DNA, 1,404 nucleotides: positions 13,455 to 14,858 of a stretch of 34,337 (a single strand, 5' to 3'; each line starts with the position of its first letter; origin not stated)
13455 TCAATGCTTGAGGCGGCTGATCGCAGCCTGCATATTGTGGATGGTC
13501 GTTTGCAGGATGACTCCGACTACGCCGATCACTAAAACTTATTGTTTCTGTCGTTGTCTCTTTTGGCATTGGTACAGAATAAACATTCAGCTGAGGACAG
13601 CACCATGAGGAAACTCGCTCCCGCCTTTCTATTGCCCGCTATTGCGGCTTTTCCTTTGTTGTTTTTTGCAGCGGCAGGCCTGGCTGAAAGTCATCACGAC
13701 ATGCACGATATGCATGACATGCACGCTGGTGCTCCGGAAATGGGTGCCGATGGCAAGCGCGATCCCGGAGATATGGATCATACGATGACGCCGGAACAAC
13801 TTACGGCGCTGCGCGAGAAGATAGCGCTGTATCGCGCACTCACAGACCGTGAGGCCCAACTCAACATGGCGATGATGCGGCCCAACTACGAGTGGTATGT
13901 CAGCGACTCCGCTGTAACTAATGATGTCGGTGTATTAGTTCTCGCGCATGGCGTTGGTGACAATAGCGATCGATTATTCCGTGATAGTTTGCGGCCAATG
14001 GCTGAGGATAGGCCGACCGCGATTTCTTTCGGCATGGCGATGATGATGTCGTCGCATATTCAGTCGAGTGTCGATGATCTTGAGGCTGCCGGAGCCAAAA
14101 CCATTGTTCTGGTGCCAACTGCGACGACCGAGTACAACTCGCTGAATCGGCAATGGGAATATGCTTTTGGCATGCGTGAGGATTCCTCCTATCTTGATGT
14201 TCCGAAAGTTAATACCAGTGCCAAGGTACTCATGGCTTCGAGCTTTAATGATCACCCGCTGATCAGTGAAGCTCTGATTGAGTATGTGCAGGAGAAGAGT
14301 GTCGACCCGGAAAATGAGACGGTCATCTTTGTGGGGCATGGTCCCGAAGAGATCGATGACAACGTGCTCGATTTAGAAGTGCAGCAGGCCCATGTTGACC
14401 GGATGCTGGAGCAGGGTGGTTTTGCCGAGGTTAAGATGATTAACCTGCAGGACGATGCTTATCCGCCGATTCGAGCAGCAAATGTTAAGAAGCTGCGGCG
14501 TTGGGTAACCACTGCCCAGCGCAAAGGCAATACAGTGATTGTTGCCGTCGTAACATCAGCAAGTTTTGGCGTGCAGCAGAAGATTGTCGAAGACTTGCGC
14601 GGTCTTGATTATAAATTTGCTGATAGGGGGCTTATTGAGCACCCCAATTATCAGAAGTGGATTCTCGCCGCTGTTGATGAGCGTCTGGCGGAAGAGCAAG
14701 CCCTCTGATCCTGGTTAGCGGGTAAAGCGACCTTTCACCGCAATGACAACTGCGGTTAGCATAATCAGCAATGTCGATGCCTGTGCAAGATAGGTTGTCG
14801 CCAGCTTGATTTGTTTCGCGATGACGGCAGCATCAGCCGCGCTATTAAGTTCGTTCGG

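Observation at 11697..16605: HrtBA-like type VII ABC pair followed by two paralogous exported chelatase-fold proteins with His/Met-rich N-termini: a candidate undescribed periplasmic tetrapyrrole or metal-handling module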

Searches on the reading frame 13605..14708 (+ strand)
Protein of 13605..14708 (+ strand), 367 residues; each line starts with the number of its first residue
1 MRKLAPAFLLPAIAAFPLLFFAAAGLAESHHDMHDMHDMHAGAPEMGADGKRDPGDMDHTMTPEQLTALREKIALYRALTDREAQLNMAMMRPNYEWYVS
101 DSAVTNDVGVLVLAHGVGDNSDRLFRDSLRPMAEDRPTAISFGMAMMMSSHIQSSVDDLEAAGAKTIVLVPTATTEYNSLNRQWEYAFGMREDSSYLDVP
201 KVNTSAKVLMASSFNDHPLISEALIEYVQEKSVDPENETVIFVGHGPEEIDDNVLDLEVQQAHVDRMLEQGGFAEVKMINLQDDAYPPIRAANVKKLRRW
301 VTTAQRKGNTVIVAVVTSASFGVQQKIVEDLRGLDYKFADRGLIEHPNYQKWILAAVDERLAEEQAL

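Call 3: search_protein_families(library=pfam, proteins=[window:13605-14708:+], max_evalue=0.01)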
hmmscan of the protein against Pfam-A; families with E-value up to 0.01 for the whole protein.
window:13605-14708:+ (367 aa): 0 families

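Call 4: search_protein_families(library=ncbifam, proteins=[window:13605-14708:+], max_evalue=0.01)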
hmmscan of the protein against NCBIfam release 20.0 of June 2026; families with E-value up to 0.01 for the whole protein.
window:13605-14708:+ (367 aa): 2 families
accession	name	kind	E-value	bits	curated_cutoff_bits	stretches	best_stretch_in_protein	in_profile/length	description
NF002672.0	PRK02395.1-4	subfamily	1.2e-06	27.5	435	1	205-331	116-230/486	hypothetical protein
NF033198.0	F430_CfbA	equivalog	0.0064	16.4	120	0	109-228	1-120/122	sirohydrochlorin nickelochelatase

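Call 6: search_solved_structures(query=window:13605-14708:+, max_evalue=10, show_alignments=2)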
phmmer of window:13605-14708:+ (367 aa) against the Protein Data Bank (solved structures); distinct sequences matched with E-value up to 10: 1.
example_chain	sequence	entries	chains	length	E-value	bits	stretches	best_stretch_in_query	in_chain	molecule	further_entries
6opm_A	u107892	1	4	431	1.1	11.7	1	57-100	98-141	CRISPR-associated endonuclease Cas1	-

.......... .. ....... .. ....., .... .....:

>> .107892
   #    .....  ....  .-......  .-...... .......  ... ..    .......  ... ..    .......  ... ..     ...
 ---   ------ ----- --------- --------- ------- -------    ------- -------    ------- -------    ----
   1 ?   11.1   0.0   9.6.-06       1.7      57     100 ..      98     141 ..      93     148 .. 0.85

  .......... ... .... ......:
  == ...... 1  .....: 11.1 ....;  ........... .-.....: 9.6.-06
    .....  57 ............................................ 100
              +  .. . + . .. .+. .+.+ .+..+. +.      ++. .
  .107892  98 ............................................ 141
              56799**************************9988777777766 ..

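Call 8: find_homologous_proteins(query=window:13605-14708:+, max_evalue=0.001)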
Query window:13605-14708:+ (367 aa): 475 proteins with E <= 0.001 among 6499 candidates; the best 120 are listed.
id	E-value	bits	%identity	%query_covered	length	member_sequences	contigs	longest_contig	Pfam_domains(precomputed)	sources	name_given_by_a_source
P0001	1.1e-241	819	100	100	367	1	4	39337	-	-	-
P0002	1.5e-173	595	74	98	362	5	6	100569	-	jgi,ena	jgi:sirohydrochlorin cobaltochelatase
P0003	5.5e-172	590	73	99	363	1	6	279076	-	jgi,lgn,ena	-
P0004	1.2e-161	556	71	95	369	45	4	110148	-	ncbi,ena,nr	ncbi:MAG: hypothetical protein HOH24_04390 [Chromatiales bacterium]|nr:hypothetical protein [Chromat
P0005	1.3e-156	539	70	95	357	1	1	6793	-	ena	-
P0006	5.6e-154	531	67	99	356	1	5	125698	-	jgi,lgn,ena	-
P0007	8.8e-153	527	68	94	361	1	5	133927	-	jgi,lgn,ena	-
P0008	6.3e-149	514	70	91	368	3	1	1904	-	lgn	-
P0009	2.7e-148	512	70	90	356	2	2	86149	-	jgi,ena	-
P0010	5.8e-148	511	67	93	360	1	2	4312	-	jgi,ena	-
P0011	1.2e-147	510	69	91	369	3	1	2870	-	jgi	jgi:sirohydrochlorin cobaltochelatase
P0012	1.5e-147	509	65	98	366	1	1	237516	-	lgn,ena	-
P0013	1.4e-146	506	65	98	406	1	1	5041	-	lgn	-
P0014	3.1e-146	505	68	90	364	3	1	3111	-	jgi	jgi:sirohydrochlorin cobaltochelatase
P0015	5.6e-146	504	66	95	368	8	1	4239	-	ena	-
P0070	5.5e-136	471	62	98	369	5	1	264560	-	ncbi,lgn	-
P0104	4.1e-118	413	57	89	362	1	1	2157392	-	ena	-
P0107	7.5e-118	412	57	84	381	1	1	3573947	-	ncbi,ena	-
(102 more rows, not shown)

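Call 11: find_encoding_contigs(protein=P0107, flank=10000, max_places=2)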
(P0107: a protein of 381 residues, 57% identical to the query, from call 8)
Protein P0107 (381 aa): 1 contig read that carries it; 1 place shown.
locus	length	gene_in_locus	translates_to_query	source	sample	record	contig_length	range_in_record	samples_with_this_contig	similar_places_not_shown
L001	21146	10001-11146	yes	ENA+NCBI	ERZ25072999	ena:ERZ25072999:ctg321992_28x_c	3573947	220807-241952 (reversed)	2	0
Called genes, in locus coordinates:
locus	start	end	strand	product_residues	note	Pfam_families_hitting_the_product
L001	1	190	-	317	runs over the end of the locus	PF00034:Cytochrom_C (faint)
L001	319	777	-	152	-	PF01322:Cytochrom_C_2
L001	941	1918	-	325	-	PF00561:Abhydrolase_1, PF12146:Hydrolase_4, PF12697:Abhydrolase_6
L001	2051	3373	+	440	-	PF25919:BSH_CusB (faint), PF00364:Biotin_lipoyl (faint), PF25917:BSH_RND (weak), PF25973:BSH_CzcB (faint), PF25984:BSH_YknX (faint)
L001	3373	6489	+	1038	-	PF00873:ACR_tran, PF03176:MMPL, PF02355:SecD_SecF_C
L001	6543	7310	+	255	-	PF13489:Methyltransf_23 (weak), PF08241:Methyltransf_11, PF08242:Methyltransf_12, PF13649:Methyltransf_25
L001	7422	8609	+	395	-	PF02687:FtsX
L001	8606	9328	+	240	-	PF00005:ABC_tran, PF13304:AAA_21 (faint), PF02463:SMC_N (weak)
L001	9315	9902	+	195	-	PF00440:TetR_N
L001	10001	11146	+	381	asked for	-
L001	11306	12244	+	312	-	-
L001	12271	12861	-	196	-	-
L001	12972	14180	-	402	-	PF01435:Peptidase_M48, PF05099:TerB (weak)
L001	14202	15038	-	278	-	-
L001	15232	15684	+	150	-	PF01878:EVE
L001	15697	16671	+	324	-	PF08279:HTH_11 (weak), PF13280:WYL, PF25583:WCX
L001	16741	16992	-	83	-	-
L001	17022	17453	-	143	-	PF10861:DUF2784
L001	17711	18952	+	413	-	PF07690:MFS_1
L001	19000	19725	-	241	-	PF17645:Amdase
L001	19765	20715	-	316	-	PF06342:DUF1057, PF00561:Abhydrolase_1, PF00975:Thioesterase (faint), PF12146:Hydrolase_4, PF12697:Abhydrolase_6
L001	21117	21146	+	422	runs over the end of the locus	PF13505:OMP_b-brl, PF02412:TSP_3 (faint), PF00691:OmpA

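Call 12: find_encoding_contigs(protein=P0070, flank=10000, max_places=2)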
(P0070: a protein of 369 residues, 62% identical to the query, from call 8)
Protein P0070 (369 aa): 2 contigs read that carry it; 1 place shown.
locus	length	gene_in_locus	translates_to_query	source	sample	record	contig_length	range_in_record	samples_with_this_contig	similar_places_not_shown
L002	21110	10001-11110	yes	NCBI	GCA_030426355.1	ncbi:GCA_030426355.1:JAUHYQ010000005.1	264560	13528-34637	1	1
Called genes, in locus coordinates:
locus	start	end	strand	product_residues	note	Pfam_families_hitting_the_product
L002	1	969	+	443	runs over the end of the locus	PF11871:DUF3391, PF13487:HD_5, PF01966:HD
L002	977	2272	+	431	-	PF00990:GGDEF, PF00563:EAL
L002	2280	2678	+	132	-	-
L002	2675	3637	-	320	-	PF08894:DUF1838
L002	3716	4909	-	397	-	PF11871:DUF3391, PF13487:HD_5, PF01966:HD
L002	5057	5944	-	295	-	PF00034:Cytochrom_C (weak)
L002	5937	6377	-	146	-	PF01322:Cytochrom_C_2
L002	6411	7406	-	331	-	PF00561:Abhydrolase_1, PF12146:Hydrolase_4, PF12697:Abhydrolase_6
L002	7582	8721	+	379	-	PF02687:FtsX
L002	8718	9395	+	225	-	PF00005:ABC_tran, PF02463:SMC_N (faint), PF13304:AAA_21 (faint)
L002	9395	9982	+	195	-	PF00440:TetR_N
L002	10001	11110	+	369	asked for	-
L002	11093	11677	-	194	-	-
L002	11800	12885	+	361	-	-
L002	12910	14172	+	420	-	PF01384:PHO4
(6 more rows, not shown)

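Call 14: find_encoding_contigs(protein=P0104, flank=10000, max_places=2)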
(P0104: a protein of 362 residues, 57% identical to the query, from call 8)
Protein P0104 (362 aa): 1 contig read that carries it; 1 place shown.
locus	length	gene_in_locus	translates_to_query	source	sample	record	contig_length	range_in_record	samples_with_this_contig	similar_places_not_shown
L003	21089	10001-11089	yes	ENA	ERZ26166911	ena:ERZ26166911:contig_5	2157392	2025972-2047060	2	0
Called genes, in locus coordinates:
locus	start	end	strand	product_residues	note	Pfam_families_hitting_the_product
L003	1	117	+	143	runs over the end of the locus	PF04218:CENP-B_N (faint), PF13384:HTH_23 (faint), PF13936:HTH_38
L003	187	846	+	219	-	PF00665:rve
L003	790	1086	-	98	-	-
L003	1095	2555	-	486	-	PF00282:Pyridoxal_deC, PF00155:Aminotran_1_2 (faint)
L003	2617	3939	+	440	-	PF20695:UbiD_N, PF01977:UbiD, PF20696:UbiD_C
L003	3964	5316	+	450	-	PF00884:Sulfatase, PF16347:SGSH_C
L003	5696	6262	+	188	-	PF00291:PALP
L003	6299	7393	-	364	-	PF02729:OTCace_N, PF00185:OTCace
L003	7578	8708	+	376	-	PF02687:FtsX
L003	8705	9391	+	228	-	PF00005:ABC_tran, PF02463:SMC_N (faint)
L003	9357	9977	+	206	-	PF00440:TetR_N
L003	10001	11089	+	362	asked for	-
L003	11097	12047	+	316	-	-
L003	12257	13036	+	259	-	-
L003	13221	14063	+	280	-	-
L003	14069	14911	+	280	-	PF02985:HEAT (faint), PF03130:HEAT_PBS (faint), PF13513:HEAT_EZ (faint), PF12717:Cnd1 (faint), PF13646:HEAT_2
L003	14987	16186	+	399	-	PF13489:Methyltransf_23, PF01209:Ubie_methyltran, PF13649:Methyltransf_25, PF13847:Methyltransf_31, PF08241:Methyltransf_11, PF08242:Methyltransf_12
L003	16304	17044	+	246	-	PF13578:Methyltransf_24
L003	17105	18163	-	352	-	PF26549:Tricorn_N, PF07676:PD40 (weak), PF26549:Tricorn_N, PF07676:PD40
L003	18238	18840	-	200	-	PF14597:Lactamase_B_5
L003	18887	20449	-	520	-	PF13620:CarboxypepD_reg, PF08450:SGL (faint), PF24684:Vgb_lyase, PF07494:Reg_prop (faint), PF24684:Vgb_lyase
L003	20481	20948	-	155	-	-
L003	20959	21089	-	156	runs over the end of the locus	PF12973:Cupin_7 (faint), PF14499:DUF4437 (faint)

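Call 15: find_encoding_contigs(protein=P0003, flank=10000, max_places=2)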
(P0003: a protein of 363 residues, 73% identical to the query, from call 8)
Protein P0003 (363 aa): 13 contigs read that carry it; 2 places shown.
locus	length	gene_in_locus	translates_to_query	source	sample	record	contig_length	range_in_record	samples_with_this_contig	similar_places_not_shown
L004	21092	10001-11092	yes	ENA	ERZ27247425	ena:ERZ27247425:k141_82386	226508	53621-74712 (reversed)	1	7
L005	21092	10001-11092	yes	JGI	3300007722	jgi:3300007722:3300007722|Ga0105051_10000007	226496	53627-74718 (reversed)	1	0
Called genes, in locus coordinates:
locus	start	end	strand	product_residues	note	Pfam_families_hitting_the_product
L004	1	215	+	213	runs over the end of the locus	PF01625:PMSR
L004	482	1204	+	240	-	-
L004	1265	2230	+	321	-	PF08894:DUF1838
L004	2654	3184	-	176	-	-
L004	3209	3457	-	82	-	-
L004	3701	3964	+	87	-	PF14357:DUF4404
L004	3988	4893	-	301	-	PF00561:Abhydrolase_1, PF12697:Abhydrolase_6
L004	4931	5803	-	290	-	PF00034:Cytochrom_C (faint), PF13442:Cytochrome_CBB3 (faint)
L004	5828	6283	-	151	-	PF01322:Cytochrom_C_2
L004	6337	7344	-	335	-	PF00756:Esterase (faint), PF00561:Abhydrolase_1, PF12146:Hydrolase_4, PF12697:Abhydrolase_6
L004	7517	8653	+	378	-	PF12704:MacB_PCD, PF02687:FtsX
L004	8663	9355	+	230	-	PF00005:ABC_tran, PF02463:SMC_N (faint), PF13304:AAA_21 (faint)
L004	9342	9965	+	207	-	PF00440:TetR_N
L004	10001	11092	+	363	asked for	-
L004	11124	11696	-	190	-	-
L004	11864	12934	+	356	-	-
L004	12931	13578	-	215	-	PF03886:ABC_trans_aux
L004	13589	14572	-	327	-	PF02470:MlaD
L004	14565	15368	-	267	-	PF00005:ABC_tran, PF13304:AAA_21 (faint)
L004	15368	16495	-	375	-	PF02405:MlaE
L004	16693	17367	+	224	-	PF01865:PhoU_div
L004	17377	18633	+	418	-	PF01384:PHO4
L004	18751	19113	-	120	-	-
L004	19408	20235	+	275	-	PF00106:adh_short, PF08659:KR, PF13561:adh_short_C2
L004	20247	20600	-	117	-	PF07883:Cupin_2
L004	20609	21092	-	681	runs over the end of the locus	PF03190:Thioredox_DsbH, PF13899:Thioredoxin_7 (weak)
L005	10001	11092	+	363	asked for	-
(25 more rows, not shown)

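Call 16: predict_structure(alignment_id=A1)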
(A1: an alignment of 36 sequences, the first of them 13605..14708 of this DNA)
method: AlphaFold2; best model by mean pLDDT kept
length: 367 residues; sequences in the alignment: 36
mean_pLDDT: 87.6   pTM: 0.83
mean pLDDT of the five models: 87.6, 86.9, 86.5, 86.2, 85.9
residues with pLDDT >= 90: 234; 70-90: 89; 50-70: 29; < 50: 15
segments of 3 or more residues with pLDDT < 50: 1-4, 30-35, 37-40
pLDDT, mean of each block of 10 residues (from residue 1): 50 58 54 47 84 83 90 88 88 91 96 84 90 96 81 96 98 90 95 92 97 93 96 98 88 92 96 96 84 96 98 87 89 96 91 96 97
secondary structure, 60 per line:
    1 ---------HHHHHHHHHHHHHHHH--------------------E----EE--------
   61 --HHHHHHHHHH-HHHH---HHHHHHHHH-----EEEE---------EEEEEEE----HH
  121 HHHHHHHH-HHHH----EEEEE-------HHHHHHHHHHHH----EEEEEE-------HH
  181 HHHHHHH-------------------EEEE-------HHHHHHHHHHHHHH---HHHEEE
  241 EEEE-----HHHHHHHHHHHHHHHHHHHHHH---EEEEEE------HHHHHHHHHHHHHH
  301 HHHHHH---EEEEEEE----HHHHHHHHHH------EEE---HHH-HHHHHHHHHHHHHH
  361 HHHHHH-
elements in order: H10-25 H63-72 H74-77 H81-89 E95-98 E108-114 H119-128 H130-133 E138-142 H150-161 E166-171 H179-187 E207-210 H218-231 E238-244 H250-271 E275-280 H287-306 E310-316 H321-330 E337-339 H347-366

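Call 19: fold_search(model_id=the predicted structure, library=pdb)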
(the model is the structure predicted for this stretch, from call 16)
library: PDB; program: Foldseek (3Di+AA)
matches with E <= 10: 1342; with E <= 0.001: 41
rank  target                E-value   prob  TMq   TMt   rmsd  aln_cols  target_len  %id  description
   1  5zt7_B                4.5e-07  1.00  0.50  0.70   4.9       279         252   16  SirB from Bacillus subtilis with Co2+ (released 2019-02-27)
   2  5zt8_B                1.1e-06  1.00  0.50  0.69   4.9       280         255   15  SirB from Bacillus subtilis (released 2019-02-27)
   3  5zt8_A                2.7e-06  1.00  0.50  0.68   4.9       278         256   15  SirB from Bacillus subtilis (released 2019-02-27)
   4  5zta_B                3.2e-06  1.00  0.50  0.69   4.8       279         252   15  SirB from Bacillus subtilis with Fe3+ (released 2019-06-12)
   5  2xvz                  6.1e-06  1.00  0.47  0.63   6.5       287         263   14  Cobalt chelatase CbiK (periplasmatic) from Desulvobrio vulgaris Hildenborough (co-crystallized with cobalt) (released 2010-12-22)
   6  5zt9_B                9.7e-06  1.00  0.51  0.71   4.5       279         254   14  SirB from Bacillus subtilis with Ni2+ (released 2019-06-12)
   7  5zt7_A                1.4e-05  1.00  0.52  0.73   4.2       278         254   15  SirB from Bacillus subtilis with Co2+ (released 2019-02-27)
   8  5zt9_A                1.9e-05  1.00  0.50  0.68   4.8       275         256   14  SirB from Bacillus subtilis with Ni2+ (released 2019-06-12)
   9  2jh3_A                1.9e-05  1.00  0.42  0.35   6.1       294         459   14  The crystal structure of DR2241 from Deinococcus radiodurans at 1.9 A resolution reveals a multi-domain protein with s (released 2007-06-19)
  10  2jh3_D                8.2e-05  1.00  0.39  0.33   6.6       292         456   15  The crystal structure of DR2241 from Deinococcus radiodurans at 1.9 A resolution reveals a multi-domain protein with s (released 2007-06-19)
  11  1gca                  9.2e-05  1.00  0.27  0.31   9.3       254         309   14  THE 1.7 ANGSTROMS REFINED X-RAY STRUCTURE OF THE PERIPLASMIC GLUCOSE(SLASH)GALACTOSE RECEPTOR FROM SALMONELLA TYPHIMURIU (released 1993-10-31)
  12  1qgo                  9.8e-05  1.00  0.43  0.57   6.4       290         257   13  ANAEROBIC COBALT CHELATASE IN COBALAMIN BIOSYNTHESIS FROM SALMONELLA TYPHIMURIUM (released 1999-09-29)
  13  2c8j_B                1.3e-04  1.00  0.45  0.52   7.1       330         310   12  CRYSTAL STRUCTURE OF ferrochelatase HemH-1 from Bacillus anthracis, str. Ames (released 2007-05-01)
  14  2hph                  1.3e-04  0.99  0.28  0.32   9.5       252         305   15  High resolution structure of E. coli glucose/galactose binding protein bound with glucose (released 2007-03-20)
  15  4wzz                  1.5e-04  1.00  0.33  0.37   9.2       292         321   10  CRYSTAL STRUCTURE OF AN ABC TRANSPORTER SOLUTE BINDING PROTEIN (IPR025997) FROM CLOSTRIDIUM PHYTOFERMENTAS (Cphy_0583, T (released 2014-12-17)
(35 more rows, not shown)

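Call 21: search_solved_structures(query=L004:9342-9965:+, max_evalue=1)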
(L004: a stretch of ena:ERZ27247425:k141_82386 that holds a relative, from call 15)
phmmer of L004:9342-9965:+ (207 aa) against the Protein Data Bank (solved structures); distinct sequences matched with E-value up to 1: 153 (the best 60 are shown).
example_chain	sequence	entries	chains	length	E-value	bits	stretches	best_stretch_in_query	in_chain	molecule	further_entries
9b7y_A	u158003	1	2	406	2.4e-08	37.2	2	14-105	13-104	Transcriptional repressor Mce3R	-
1vi0_A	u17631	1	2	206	3.5e-07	33.4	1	19-155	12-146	transcriptional regulator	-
3whb_A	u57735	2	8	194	3.6e-07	33.4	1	19-154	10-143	Fatty acid metabolism regulator protein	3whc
3f1b_A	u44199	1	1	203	3.9e-07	33.3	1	18-73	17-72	TetR-like transcriptional regulator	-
1zkg_A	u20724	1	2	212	5e-07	32.9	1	11-143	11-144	transcriptional regulator, TetR family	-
3ccy_A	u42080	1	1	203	1.1e-06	31.8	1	14-188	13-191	Putative TetR-family transcriptional regulator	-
5gp9_A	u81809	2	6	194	1.1e-06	31.8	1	17-144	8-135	Transcriptional regulator (TetR/AcrR family)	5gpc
2id6_A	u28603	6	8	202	1.6e-06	31.3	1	12-143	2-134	TRANSCRIPTIONAL REGULATOR, TetR FAMILY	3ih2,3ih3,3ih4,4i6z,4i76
5gpa_A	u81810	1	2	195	2e-06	31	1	17-144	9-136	Transcriptional regulator (TetR/AcrR family)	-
4uds_A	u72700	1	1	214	2.1e-06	30.9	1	14-68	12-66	MBDR REGULATOR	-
1z77_A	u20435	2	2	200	3.8e-06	30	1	17-143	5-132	transcriptional regulator (TetR family) | Transcriptional regulator, TetR family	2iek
3dpj_A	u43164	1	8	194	5.9e-06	29.4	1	15-104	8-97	Transcription regulator, TetR family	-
6yl2_B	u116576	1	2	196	7.3e-06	29.1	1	19-174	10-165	Probable transcriptional regulatory protein (Probably TetR-family)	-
4g12_A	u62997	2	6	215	7.6e-06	29.1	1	18-174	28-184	Probable transcriptional regulatory protein (Probably TETR-FAMILY)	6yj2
2w53_A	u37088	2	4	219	1e-05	28.6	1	12-93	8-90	REPRESSOR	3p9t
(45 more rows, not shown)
